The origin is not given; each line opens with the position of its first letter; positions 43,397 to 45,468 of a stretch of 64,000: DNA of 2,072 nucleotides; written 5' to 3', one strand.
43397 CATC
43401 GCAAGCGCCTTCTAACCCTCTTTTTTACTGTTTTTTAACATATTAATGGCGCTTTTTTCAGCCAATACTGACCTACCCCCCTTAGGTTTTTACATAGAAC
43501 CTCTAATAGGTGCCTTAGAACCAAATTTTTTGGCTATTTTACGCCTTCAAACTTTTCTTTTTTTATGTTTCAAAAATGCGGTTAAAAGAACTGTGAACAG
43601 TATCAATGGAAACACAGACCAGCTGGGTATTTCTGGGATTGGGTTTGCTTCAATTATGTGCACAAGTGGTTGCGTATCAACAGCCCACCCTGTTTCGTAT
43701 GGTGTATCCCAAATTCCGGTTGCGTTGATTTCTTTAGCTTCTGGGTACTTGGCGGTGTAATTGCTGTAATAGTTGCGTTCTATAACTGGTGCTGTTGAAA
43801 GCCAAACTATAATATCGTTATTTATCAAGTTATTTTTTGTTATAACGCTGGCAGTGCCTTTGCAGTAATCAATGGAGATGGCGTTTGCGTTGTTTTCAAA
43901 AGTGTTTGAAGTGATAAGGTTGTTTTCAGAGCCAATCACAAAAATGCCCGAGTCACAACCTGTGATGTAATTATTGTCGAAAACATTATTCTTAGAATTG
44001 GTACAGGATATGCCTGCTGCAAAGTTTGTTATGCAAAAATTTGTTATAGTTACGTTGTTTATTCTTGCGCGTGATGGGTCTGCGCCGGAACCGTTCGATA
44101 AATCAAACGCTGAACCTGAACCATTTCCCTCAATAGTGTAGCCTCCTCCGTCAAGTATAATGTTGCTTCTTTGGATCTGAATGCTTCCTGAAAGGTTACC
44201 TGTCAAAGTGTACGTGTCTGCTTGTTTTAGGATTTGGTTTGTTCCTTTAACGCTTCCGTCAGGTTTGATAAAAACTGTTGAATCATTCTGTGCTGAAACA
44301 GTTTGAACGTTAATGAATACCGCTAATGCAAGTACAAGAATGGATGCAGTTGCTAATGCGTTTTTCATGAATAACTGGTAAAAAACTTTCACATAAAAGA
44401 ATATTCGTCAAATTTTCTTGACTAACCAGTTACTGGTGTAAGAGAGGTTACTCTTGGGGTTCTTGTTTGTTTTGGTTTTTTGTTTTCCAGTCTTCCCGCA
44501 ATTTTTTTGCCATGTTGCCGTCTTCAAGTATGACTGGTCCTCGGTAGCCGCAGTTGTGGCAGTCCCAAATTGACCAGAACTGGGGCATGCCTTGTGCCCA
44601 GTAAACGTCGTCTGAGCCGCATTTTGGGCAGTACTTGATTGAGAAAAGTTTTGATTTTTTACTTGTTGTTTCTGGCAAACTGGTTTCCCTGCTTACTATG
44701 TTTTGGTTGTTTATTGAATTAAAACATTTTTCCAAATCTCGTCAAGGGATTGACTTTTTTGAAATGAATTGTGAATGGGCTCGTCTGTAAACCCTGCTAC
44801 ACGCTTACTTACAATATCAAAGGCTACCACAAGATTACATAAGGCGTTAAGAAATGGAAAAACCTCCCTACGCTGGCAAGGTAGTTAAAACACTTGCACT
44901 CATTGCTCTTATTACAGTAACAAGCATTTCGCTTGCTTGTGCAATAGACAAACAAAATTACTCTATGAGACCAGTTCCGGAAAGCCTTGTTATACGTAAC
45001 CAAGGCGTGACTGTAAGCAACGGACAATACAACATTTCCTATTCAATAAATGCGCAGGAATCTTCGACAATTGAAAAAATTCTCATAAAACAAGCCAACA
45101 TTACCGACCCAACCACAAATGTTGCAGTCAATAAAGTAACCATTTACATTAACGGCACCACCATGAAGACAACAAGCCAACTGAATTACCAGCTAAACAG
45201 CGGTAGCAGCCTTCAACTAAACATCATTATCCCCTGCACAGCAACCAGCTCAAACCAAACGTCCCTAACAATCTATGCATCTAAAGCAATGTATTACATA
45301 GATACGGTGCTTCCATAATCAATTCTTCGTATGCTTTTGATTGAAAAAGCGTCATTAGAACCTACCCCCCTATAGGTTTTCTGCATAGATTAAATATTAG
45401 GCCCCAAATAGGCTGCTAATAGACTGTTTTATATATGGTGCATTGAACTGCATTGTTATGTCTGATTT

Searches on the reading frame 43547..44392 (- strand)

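Call 28: search_protein_families(library=pfam, proteins=[window:43547-44392:-], max_evalue=0.01)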
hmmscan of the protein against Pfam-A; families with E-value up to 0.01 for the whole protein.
window:43547-44392:- (281 aa): 2 families
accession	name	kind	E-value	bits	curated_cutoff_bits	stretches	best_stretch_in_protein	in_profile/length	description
PF13229.12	Beta_helix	-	6.7e-12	45.8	25.9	1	74-207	22-156/158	Right handed beta helix region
PF05048.19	NosD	-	1.9e-09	37.7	23.6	1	54-231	20-189/212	Periplasmic copper-binding protein (NosD)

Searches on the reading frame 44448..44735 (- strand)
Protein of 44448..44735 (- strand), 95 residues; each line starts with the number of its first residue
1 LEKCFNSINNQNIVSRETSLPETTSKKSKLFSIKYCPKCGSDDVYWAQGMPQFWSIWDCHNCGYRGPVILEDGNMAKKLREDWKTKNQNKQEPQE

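Call 28: search_protein_families(library=pfam, proteins=[window:44448-44735:-], max_evalue=0.01)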
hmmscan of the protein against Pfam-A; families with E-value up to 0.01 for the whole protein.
window:44448-44735:- (95 aa): 2 families
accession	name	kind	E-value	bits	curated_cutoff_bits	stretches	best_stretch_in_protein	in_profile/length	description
PF14354.12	Lar_restr_allev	-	0.0044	17.7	28.6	1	33-78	3-49/58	Restriction alleviation protein Lar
PF01096.23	Zn_ribbon_TFIIS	-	0.0064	16.7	21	0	36-48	3-15/39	Transcription factor S-II (TFIIS)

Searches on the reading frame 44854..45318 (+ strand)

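Call 28: search_protein_families(library=pfam, proteins=[window:44854-45318:+], max_evalue=0.01)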
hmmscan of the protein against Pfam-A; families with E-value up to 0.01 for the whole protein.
window:44854-45318:+ (154 aa): 1 family
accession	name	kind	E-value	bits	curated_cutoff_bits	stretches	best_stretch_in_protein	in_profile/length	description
PF04449.17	Fimbrial_CS1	-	0.001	19.7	21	1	52-133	34-117/133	CS1 type fimbrial major subunit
